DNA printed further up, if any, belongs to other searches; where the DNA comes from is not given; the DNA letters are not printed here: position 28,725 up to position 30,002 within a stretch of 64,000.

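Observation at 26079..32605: Legionaminic-acid-type pathway with two extra Gfo/Idh/MocA oxidoreductases: possibly an unusual nonulosonic acid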

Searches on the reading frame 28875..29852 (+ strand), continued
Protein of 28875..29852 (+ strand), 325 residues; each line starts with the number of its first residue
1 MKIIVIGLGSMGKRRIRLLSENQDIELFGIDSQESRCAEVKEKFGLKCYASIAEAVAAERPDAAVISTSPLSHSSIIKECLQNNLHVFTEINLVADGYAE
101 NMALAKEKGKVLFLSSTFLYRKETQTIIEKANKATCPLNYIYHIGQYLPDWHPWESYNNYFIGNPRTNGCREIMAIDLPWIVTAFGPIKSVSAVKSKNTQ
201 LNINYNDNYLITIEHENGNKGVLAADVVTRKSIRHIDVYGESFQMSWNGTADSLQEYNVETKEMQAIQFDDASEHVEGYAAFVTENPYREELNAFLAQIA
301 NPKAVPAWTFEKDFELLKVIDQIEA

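Call 57: search_protein_families(library=pfam, proteins=[L077:188-1720:+, L040:9009-9959:+, L040:11046-12026:+, L040:8002-8976:+, L042:9043-9990:+, L042:11725-12891:+, L065:11030-11974:+, L065:9058-9927:+, L060:8738-9976:+, L060:10993-12294:+], max_evalue=0.0001)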
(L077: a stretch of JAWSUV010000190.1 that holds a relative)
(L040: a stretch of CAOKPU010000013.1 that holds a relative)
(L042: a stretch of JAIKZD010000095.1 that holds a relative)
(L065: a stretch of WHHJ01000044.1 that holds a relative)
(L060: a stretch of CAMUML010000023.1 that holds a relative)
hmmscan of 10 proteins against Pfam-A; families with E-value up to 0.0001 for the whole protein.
L077:188-1720:+ (510 aa): 3 families
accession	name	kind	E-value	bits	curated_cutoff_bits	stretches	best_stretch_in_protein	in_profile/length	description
PF16254.10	DUF4910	-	2.6e-42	144.8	26.6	1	85-420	2-246/247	Domain of unknown function (DUF4910)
PF09940.16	DUF2172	-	1.5e-25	89.8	27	1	134-227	1-91/92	Domain of unknown function (DUF2172)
PF04389.22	Peptidase_M28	-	6.9e-12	45.9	21.3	1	244-412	11-190/193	Peptidase family M28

L040:9009-9959:+ (316 aa): 1 family
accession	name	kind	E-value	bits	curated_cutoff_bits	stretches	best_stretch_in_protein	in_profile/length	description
PF01408.29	GFO_IDH_MocA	-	1.3e-07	32.8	24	1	9-126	2-118/120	Oxidoreductase family, NAD-binding Rossmann fold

L040:11046-12026:+ (326 aa): 10 families
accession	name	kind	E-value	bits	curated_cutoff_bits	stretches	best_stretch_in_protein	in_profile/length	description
PF16363.11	GDP_Man_Dehyd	-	2.2e-75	254.6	27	1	5-308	1-332/332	GDP-mannose 4,6 dehydratase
PF01370.27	Epimerase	-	5.7e-57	193.3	20.9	1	4-241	1-240/240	NAD dependent epimerase/dehydratase family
PF01073.25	3Beta_HSD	-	7e-23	81.5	22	1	5-238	1-239/280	3-beta hydroxysteroid dehydrogenase/isomerase family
PF02719.21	Polysacc_synt_2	-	2.9e-21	76.4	20.2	1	4-288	1-279/293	Polysaccharide biosynthesis protein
PF07993.18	NAD_binding_4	-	4.3e-16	59.3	20.1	1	6-180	1-209/258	Male sterility protein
PF13460.12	NAD_binding_10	-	6.1e-13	49.5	27.2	1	8-176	1-144/184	NAD(P)H-binding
PF04321.23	RmlD_sub_bind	-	1.9e-10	40.7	27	1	3-277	2-243/287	RmlD substrate binding domain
PF00106.31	adh_short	-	3.8e-09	36.7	26.6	1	2-162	1-163/195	short chain dehydrogenase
PF05368.20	NmrA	-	2.4e-07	31.1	27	1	2-121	3-104/298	NmrA-like family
PF08659.16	KR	-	7.5e-05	23.1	22.6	0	4-131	3-144/180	KR domain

L040:8002-8976:+ (324 aa): 1 family
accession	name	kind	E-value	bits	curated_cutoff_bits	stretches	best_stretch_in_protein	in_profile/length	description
PF01408.29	GFO_IDH_MocA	-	1e-08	36.3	24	1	2-128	1-119/120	Oxidoreductase family, NAD-binding Rossmann fold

L042:9043-9990:+ (315 aa): 0 families

L042:11725-12891:+ (388 aa): 1 family
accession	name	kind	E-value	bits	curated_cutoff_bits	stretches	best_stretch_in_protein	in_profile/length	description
PF05060.20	MGAT2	-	8.3e-05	22.3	27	0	3-45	27-68/349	N-acetylglucosaminyltransferase II (MGAT2)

L065:11030-11974:+ (314 aa): 1 family
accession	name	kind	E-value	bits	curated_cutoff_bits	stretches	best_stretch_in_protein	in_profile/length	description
PF00248.27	Aldo_ket_red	-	4.8e-35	121.5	24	1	14-294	2-285/291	Aldo/keto reductase family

L065:9058-9927:+ (289 aa): 1 family
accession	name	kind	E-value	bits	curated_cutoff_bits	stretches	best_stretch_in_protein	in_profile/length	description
PF00701.28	DHDPS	-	1.3e-62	211.6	22.1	1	5-286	3-287/289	Dihydrodipicolinate synthetase family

L060:8738-9976:+ (412 aa): 3 families
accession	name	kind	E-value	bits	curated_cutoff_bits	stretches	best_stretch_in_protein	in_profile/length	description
PF14667.12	Polysacc_synt_C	-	9.3e-39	132.4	28.7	1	291-408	1-111/111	Polysaccharide biosynthesis C-terminal domain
PF01370.27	Epimerase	-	5.8e-17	62.3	20.9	1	3-208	1-226/240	NAD dependent epimerase/dehydratase family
PF07993.18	NAD_binding_4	-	1.5e-05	24.7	20.1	0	106-158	158-209/258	Male sterility protein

L060:10993-12294:+ (433 aa): 1 family
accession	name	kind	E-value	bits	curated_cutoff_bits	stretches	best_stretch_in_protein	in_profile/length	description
PF00202.27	Aminotran_3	-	1.6e-38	132.9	30.5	1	32-336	8-334/403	Aminotransferase class-III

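Call 62: predict_structure(alignment_id=A1)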
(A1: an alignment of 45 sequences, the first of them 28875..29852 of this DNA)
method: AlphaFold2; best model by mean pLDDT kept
length: 325 residues; sequences in the alignment: 45
mean_pLDDT: 96.3   pTM: 0.92
mean pLDDT of the five models: 96.3, 96.2, 96.2, 95.8, 95.8
residues with pLDDT >= 90: 298; 70-90: 27; 50-70: 0; < 50: 0
segments of 3 or more residues with pLDDT < 50: none
pLDDT, mean of each block of 10 residues (from residue 1): 98 97 97 97 98 98 98 98 98 97 98 98 97 97 96 87 93 98 98 98 96 99 98 97 95 96 96 83 93 98 96 98 97
secondary structure, 60 per line:
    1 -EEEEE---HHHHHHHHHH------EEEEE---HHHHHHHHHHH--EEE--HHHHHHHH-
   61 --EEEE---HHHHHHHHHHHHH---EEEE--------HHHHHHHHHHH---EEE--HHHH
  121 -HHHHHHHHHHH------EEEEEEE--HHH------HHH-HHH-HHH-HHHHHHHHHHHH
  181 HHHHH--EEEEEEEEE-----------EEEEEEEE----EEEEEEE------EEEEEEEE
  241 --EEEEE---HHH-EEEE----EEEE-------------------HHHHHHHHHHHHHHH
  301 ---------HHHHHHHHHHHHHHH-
elements in order: E2-6 H10-19 E26-30 H34-44 E47-49 H52-59 E63-66 H70-82 E86-89 H98-108 E112-114 H117-120 H122-132 E139-145 H169-185 E188-196 E208-215 E220-226 E233-240 E243-247 E255-258 E263-266 H286-300 H310-324

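Call 67: fold_search(model_id=the predicted structure, library=pdb)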
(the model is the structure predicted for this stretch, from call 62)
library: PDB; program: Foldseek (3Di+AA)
matches with E <= 10: 1804; with E <= 0.001: 417
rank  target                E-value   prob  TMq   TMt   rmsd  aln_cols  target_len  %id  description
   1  6nor_E                3.7e-19  1.00  0.78  0.75   5.9       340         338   15  Crystal structure of GenD2 from gentamicin A biosynthesis in complex with NAD (released 2019-05-15)
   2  6nor_B                1.1e-18  1.00  0.80  0.76   5.8       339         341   15  Crystal structure of GenD2 from gentamicin A biosynthesis in complex with NAD (released 2019-05-15)
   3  3db2_C                1.6e-18  1.00  0.79  0.75   3.7       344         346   14  Crystal structure of a putative nadph-dependent oxidoreductase (dhaf_2064) from desulfitobacterium hafniense dcb-2 at  (released 2008-06-24)
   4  5b3v_B                1.7e-18  1.00  0.73  0.75   4.5       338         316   19  Crystal structure of biliverdin reductase in complex with biliverdin and NADP+ from Synechocystis sp. PCC 6803 (released 2017-02-15)
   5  3db2_A                1.8e-18  1.00  0.78  0.74   4.1       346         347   14  Crystal structure of a putative nadph-dependent oxidoreductase (dhaf_2064) from desulfitobacterium hafniense dcb-2 at  (released 2008-06-24)
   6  6nor_C                4.7e-18  1.00  0.78  0.75   5.9       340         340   15  Crystal structure of GenD2 from gentamicin A biosynthesis in complex with NAD (released 2019-05-15)
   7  3db2_B                6.0e-18  1.00  0.81  0.77   3.3       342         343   14  Crystal structure of a putative nadph-dependent oxidoreductase (dhaf_2064) from desulfitobacterium hafniense dcb-2 at  (released 2008-06-24)
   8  7bvj_B                8.6e-18  1.00  0.77  0.82   3.3       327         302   18  UDP-N-acetylglucosamine 3-dehydrogenase GnnA from Acidithiobacillus ferrooxidans (P21) (released 2020-12-02)
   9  3q2i                  1.6e-17  1.00  0.77  0.73   6.2       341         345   16  Crystal structure of the WlbA dehydrognase from Chromobactrium violaceum in complex with NADH and UDP-GlcNAcA at 1.50 A  (released 2011-01-19)
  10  7bvk_A                1.7e-17  1.00  0.77  0.83   3.4       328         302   18  UDP-N-acetylglucosamine 3-dehydrogenase GnnA from Acidithiobacillus ferrooxidans (P212121) (released 2020-12-02)
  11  6nor_A                1.7e-17  1.00  0.80  0.74   5.8       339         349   15  Crystal structure of GenD2 from gentamicin A biosynthesis in complex with NAD (released 2019-05-15)
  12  6ktj_A                2.0e-17  1.00  0.76  0.68   4.7       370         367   16  Crystal structure of scyllo-inositol dehydrogenase R178A mutant, apo-form, from Paracoccus laeviglucosivorans (released 2019-12-25)
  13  3ezy_C                2.3e-17  1.00  0.77  0.75   5.4       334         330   18  Crystal structure of probable dehydrogenase TM_0414 from Thermotoga maritima (released 2009-01-13)
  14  3ezy_A                2.3e-17  1.00  0.76  0.74   5.6       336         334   20  Crystal structure of probable dehydrogenase TM_0414 from Thermotoga maritima (released 2009-01-13)
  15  9azo_A                2.5e-17  1.00  0.75  0.77   5.1       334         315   16  Crystal structure of CHMS Dehydrogenase PmdC from Comamonas testosteroni bound to cofactor NADP (released 2024-09-18)
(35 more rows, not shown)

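Call 74: search_protein_families(library=pfam, proteins=[P0190, P0199, P0236, P0220, P0255, P0222, P0185], max_evalue=0.001)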
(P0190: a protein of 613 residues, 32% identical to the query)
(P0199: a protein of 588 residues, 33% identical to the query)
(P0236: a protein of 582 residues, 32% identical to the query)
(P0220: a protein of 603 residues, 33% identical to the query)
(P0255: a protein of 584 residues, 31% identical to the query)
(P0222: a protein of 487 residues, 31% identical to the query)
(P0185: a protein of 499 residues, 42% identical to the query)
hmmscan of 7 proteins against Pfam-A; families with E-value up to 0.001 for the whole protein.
P0190 (613 aa): 4 families
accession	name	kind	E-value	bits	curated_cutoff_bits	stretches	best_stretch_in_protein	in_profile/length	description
PF02348.25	CTP_transf_3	-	2.7e-14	53.9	22.6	1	7-127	5-126/217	Cytidylyltransferase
PF01408.29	GFO_IDH_MocA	-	5.8e-12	46.8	24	1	278-365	2-92/120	Oxidoreductase family, NAD-binding Rossmann fold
PF22725.1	GFO_IDH_MocA_C3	-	4.7e-09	36.7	27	1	401-522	3-124/124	GFO/IDH/MocA C-terminal domain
PF12804.13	NTP_transf_3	-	1.7e-05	25.5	27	1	12-124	14-120/160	MobA-like NTP transferase domain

P0199 (588 aa): 3 families
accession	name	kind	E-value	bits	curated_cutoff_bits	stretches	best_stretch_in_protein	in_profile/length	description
PF01408.29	GFO_IDH_MocA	-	3.4e-10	41.1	24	1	257-367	1-116/120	Oxidoreductase family, NAD-binding Rossmann fold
PF02348.25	CTP_transf_3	-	3.3e-09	37.3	22.6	1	10-201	7-205/217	Cytidylyltransferase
PF22725.1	GFO_IDH_MocA_C3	-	2.2e-08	34.5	27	1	381-503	3-123/124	GFO/IDH/MocA C-terminal domain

P0236 (582 aa): 2 families
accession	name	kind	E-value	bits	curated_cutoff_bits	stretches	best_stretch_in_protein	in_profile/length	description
PF01408.29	GFO_IDH_MocA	-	7.5e-10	40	24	1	1-89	1-92/120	Oxidoreductase family, NAD-binding Rossmann fold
PF02348.25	CTP_transf_3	-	3.6e-06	27.4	22.6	1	335-444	2-105/217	Cytidylyltransferase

P0220 (603 aa): 3 families
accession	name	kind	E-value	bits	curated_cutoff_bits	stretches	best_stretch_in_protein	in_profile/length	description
PF02348.25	CTP_transf_3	-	1e-12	48.8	22.6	1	354-479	3-123/217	Cytidylyltransferase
PF22725.1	GFO_IDH_MocA_C3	-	1.1e-09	38.7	27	1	131-253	2-122/124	GFO/IDH/MocA C-terminal domain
PF01408.29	GFO_IDH_MocA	-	4.7e-09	37.4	24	1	9-96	2-92/120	Oxidoreductase family, NAD-binding Rossmann fold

P0255 (584 aa): 12 families
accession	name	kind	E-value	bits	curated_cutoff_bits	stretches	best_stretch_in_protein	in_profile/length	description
PF02348.25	CTP_transf_3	-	3.7e-19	69.8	22.6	1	11-137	4-122/217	Cytidylyltransferase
PF22725.1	GFO_IDH_MocA_C3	-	5.2e-12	46.3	27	1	377-499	2-123/124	GFO/IDH/MocA C-terminal domain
PF01408.29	GFO_IDH_MocA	-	4.6e-11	43.9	24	1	256-363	3-115/120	Oxidoreductase family, NAD-binding Rossmann fold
PF03807.23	F420_oxidored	-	2.7e-07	31.5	21.6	1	258-337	4-87/94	NADP oxidoreductase coenzyme F420-dependent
PF02826.25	2-Hacid_dh_C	-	1.3e-06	28.3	25.1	1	250-320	33-100/178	D-isomer specific 2-hydroxyacid dehydrogenase, NAD binding domain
PF01488.26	Shikimate_DH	-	1.8e-06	28.5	24.3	1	247-325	6-89/138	Shikimate / quinate 5-dehydrogenase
PF02254.24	TrkA_N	-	2.8e-05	24.8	23.8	0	256-331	1-83/116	TrkA-N domain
PF03446.21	NAD_binding_2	-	5.3e-05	23.7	21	1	258-325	4-69/161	NAD binding domain of 6-phosphogluconate dehydrogenase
PF02894.22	GFO_IDH_MocA_C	-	0.0001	22.6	22.9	1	380-580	1-214/218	Oxidoreductase family, C-terminal alpha/beta domain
PF13241.12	NAD_binding_7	-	0.00019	22.4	22.1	1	251-338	5-89/104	Putative NAD(P)-binding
PF01113.26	DapB_N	-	0.0002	21.9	25.6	1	257-366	4-122/124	Dihydrodipicolinate reductase, N-terminus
PF07991.19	KARI_N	-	0.00065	19.8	20.6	0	253-332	4-81/165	Acetohydroxy acid isomeroreductase, NADPH-binding domain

P0222 (487 aa): 6 families
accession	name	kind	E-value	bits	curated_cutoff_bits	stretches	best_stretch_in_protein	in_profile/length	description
PF22725.1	GFO_IDH_MocA_C3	-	1.4e-13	51.4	27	1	270-393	2-123/124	GFO/IDH/MocA C-terminal domain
PF01408.29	GFO_IDH_MocA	-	8.1e-10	39.9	24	1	146-235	2-92/120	Oxidoreductase family, NAD-binding Rossmann fold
PF02894.22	GFO_IDH_MocA_C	-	7.6e-09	36.1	22.9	1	273-446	1-185/218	Oxidoreductase family, C-terminal alpha/beta domain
PF03435.24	Sacchrp_dh_NADP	-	2.7e-05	24.9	25.1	1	147-253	1-123/129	Saccharopine dehydrogenase NADP binding domain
PF03807.23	F420_oxidored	-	3.2e-05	24.9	21.6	1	146-220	1-74/94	NADP oxidoreductase coenzyme F420-dependent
PF03446.21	NAD_binding_2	-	0.00013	22.5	21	1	146-223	1-75/161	NAD binding domain of 6-phosphogluconate dehydrogenase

P0185 (499 aa): 1 family
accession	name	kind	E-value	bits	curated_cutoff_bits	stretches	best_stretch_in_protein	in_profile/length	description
PF22725.1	GFO_IDH_MocA_C3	-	0.00062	20.2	27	0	15-124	9-119/124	GFO/IDH/MocA C-terminal domain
